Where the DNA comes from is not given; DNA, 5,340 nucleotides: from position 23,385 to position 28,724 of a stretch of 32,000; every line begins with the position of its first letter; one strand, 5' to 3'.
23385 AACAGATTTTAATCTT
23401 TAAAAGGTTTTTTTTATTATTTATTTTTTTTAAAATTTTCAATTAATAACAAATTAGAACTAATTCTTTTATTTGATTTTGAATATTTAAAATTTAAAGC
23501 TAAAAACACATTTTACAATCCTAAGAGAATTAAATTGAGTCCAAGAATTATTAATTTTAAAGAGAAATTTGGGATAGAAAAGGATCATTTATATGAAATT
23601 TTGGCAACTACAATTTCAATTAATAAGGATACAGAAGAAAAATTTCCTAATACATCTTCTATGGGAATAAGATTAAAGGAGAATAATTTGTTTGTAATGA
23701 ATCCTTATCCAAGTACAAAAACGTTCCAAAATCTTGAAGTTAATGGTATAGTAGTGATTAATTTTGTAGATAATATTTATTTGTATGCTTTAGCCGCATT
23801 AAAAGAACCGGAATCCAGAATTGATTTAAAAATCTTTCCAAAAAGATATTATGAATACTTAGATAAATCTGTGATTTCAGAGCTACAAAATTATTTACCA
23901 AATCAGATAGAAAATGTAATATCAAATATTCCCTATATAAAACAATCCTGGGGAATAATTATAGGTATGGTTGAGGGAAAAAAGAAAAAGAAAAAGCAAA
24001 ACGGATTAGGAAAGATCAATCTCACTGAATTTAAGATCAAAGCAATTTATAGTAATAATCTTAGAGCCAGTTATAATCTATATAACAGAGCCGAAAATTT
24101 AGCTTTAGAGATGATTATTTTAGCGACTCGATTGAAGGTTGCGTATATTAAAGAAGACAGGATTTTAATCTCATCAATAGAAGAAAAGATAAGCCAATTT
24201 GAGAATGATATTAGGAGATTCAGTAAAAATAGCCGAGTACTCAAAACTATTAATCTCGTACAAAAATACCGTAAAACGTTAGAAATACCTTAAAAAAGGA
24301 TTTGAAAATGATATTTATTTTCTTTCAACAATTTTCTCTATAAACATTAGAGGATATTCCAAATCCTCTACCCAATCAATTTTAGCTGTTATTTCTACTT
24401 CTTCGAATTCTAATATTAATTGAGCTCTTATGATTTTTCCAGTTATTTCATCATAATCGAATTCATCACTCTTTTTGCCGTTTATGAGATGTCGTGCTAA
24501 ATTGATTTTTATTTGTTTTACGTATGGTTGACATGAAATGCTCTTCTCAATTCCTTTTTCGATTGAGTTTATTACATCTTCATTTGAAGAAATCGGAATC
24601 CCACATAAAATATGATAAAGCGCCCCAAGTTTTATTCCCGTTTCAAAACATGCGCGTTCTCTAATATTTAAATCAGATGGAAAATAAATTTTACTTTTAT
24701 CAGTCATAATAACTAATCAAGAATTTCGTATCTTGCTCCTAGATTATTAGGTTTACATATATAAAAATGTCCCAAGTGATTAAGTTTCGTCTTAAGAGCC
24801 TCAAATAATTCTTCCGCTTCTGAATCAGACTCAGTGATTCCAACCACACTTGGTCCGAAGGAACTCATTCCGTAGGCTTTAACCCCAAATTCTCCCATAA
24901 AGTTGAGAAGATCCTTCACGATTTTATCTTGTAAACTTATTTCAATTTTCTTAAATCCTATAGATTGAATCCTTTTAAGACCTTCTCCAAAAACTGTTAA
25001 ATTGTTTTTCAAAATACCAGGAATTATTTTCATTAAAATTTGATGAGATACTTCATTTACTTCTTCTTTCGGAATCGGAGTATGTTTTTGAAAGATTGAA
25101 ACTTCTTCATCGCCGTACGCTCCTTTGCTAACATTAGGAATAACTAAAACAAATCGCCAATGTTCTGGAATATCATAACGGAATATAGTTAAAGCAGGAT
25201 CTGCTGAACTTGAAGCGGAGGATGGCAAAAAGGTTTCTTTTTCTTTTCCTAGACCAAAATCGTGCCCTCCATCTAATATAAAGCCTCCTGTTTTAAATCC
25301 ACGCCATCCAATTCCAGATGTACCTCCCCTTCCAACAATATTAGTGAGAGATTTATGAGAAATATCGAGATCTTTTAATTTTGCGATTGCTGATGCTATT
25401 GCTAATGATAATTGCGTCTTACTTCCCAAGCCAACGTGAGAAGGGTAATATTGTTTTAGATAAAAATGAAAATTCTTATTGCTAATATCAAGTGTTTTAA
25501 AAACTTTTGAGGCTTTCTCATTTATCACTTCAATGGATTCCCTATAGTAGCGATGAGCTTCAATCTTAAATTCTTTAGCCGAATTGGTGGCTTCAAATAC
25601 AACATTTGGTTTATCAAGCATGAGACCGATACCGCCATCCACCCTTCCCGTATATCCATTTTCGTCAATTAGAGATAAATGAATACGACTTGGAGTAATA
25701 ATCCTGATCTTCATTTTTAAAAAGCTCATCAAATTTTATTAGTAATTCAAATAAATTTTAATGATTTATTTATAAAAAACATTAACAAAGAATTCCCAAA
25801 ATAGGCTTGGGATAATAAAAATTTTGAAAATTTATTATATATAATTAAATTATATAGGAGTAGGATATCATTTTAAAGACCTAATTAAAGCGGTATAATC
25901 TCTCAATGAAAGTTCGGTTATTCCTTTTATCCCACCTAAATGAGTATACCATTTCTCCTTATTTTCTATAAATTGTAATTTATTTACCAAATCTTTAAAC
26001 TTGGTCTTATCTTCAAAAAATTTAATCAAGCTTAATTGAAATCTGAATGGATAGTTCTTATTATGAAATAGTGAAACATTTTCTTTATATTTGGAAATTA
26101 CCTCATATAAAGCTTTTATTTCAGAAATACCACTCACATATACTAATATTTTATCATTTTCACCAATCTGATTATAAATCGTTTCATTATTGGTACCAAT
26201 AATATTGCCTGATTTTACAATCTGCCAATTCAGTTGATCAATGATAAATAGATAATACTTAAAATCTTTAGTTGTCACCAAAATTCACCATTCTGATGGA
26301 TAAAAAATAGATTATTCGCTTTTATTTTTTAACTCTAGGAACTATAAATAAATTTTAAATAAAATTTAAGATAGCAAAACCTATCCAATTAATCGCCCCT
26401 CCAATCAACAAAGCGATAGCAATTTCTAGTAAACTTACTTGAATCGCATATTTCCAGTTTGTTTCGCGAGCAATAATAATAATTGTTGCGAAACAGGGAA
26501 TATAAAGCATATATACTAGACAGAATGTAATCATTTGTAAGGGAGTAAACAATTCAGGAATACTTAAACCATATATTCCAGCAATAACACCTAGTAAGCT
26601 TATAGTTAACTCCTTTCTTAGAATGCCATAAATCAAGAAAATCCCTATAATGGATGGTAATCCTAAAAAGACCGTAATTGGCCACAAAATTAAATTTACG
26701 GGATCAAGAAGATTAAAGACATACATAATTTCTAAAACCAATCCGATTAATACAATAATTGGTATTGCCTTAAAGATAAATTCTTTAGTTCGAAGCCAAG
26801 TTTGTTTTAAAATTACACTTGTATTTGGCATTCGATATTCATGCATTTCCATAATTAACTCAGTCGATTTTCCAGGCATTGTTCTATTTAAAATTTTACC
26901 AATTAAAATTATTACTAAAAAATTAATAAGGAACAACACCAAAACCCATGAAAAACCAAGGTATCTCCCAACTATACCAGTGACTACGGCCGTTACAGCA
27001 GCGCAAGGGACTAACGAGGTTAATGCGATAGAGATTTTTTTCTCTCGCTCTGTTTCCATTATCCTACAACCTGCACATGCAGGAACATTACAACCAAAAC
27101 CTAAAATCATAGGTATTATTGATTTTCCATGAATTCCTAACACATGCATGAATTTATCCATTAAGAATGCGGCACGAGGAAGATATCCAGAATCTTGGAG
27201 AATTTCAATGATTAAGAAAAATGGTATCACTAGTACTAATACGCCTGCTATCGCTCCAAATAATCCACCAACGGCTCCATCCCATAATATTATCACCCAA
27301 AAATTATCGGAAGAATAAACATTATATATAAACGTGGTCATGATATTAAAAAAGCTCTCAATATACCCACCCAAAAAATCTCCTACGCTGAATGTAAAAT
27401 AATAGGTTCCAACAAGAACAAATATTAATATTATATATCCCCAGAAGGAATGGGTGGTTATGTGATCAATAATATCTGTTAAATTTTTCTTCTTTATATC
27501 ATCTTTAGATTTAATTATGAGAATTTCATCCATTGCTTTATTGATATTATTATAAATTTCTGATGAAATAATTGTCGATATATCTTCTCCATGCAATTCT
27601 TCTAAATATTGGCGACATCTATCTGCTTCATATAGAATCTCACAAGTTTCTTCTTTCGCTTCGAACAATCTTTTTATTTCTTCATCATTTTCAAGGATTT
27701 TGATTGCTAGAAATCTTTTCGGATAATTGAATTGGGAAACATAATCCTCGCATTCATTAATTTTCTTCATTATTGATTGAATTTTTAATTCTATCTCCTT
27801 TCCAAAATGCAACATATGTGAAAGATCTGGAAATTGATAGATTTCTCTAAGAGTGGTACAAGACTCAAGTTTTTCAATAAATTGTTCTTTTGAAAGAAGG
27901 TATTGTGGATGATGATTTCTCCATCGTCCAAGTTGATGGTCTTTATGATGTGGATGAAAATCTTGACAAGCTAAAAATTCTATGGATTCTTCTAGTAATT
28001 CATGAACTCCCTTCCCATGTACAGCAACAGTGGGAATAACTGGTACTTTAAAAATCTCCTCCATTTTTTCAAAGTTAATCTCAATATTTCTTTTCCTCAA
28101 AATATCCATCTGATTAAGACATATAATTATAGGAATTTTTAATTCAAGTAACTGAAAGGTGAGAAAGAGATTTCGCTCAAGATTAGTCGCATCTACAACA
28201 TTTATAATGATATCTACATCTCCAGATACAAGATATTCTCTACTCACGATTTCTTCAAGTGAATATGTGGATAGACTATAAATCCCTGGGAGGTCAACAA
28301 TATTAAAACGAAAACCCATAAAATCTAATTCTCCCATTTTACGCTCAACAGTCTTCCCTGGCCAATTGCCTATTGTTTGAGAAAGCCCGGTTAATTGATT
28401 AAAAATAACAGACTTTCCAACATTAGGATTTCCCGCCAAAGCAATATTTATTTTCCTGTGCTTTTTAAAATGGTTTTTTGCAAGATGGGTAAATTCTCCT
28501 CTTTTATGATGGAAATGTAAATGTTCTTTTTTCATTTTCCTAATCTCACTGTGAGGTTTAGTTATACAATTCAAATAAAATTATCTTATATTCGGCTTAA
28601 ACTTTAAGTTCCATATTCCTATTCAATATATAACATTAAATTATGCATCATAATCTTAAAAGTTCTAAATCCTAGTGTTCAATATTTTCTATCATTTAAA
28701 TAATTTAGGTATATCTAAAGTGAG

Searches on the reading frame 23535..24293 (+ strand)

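Call 11: search_protein_families(library=pfam, proteins=[window:23535-24293:+], max_evalue=0.001)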
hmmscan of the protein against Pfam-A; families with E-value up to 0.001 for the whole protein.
window:23535-24293:+ (252 aa): 1 family
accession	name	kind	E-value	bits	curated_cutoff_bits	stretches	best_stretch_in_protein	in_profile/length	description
PF04289.18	DUF447_N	-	1.6e-11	44.6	24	1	20-96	1-71/114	Protein of unknown function (DUF447) N-terminal domain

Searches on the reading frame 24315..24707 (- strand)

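Call 11: search_protein_families(library=pfam, proteins=[window:24315-24707:-], max_evalue=0.001)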
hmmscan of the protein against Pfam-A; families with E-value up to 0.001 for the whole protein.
window:24315-24707:- (130 aa): 1 family
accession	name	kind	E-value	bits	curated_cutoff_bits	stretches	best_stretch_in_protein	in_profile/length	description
PF04038.17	DHNA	-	7.7e-32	110.5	25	1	16-124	3-108/108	Dihydroneopterin aldolase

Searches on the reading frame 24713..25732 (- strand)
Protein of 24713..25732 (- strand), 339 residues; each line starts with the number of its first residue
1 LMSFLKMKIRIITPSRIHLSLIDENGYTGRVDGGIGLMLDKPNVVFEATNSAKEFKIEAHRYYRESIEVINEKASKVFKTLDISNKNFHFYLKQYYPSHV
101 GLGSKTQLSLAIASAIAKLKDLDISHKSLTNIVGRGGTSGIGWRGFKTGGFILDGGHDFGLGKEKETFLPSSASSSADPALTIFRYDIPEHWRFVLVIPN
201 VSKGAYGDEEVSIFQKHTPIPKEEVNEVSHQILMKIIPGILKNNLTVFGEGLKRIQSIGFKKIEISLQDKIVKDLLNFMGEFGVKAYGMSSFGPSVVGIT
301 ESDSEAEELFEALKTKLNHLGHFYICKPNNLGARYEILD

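Call 11: search_protein_families(library=pfam, proteins=[window:24713-25732:-], max_evalue=0.001)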
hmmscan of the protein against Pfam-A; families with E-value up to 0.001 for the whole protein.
window:24713-25732:- (339 aa): 2 families
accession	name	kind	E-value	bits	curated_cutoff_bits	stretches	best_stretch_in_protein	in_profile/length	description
PF08544.19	GHMP_kinases_C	-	1.9e-06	28.6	21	1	237-317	2-83/85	GHMP kinases C terminal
PF00288.32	GHMP_kinases_N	-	2.1e-05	25.1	22.3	1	77-137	10-67/87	GHMP kinases N terminal domain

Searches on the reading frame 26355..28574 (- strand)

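Call 11: search_protein_families(library=pfam, proteins=[window:26355-28574:-], max_evalue=0.001)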
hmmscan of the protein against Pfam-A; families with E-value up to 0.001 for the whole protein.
window:26355-28574:- (739 aa): 8 families
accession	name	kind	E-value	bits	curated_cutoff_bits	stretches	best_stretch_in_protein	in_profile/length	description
PF02421.24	FeoB_N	-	2.7e-62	209.3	27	1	43-196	2-155/156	Ferrous iron transport protein B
PF07670.19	Gate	-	5.7e-27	94.7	29.6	2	444-536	3-102/104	Nucleoside recognition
PF01926.29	MMR_HSR1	-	6.8e-20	71.7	21.9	1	43-155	1-113/113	50S ribosome-binding GTPase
PF17910.6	FeoB_Cyto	-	1.2e-14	54.9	23.4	1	257-351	1-88/90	FeoB cytosolic helical domain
PF07664.17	FeoB_C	-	4.9e-14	52.2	26.6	1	544-595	1-54/54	Ferrous iron transport protein B C terminus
PF00009.33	GTP_EFTU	-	1.7e-08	34.7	26.5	1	73-200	54-185/188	Elongation factor Tu GTP binding domain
PF09439.16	SRPRB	-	7.8e-05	22.6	25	1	43-143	5-96/178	Signal recognition particle receptor beta subunit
PF03193.22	RsgA_GTPase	-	0.00065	20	30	0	130-195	40-102/174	RsgA GTPase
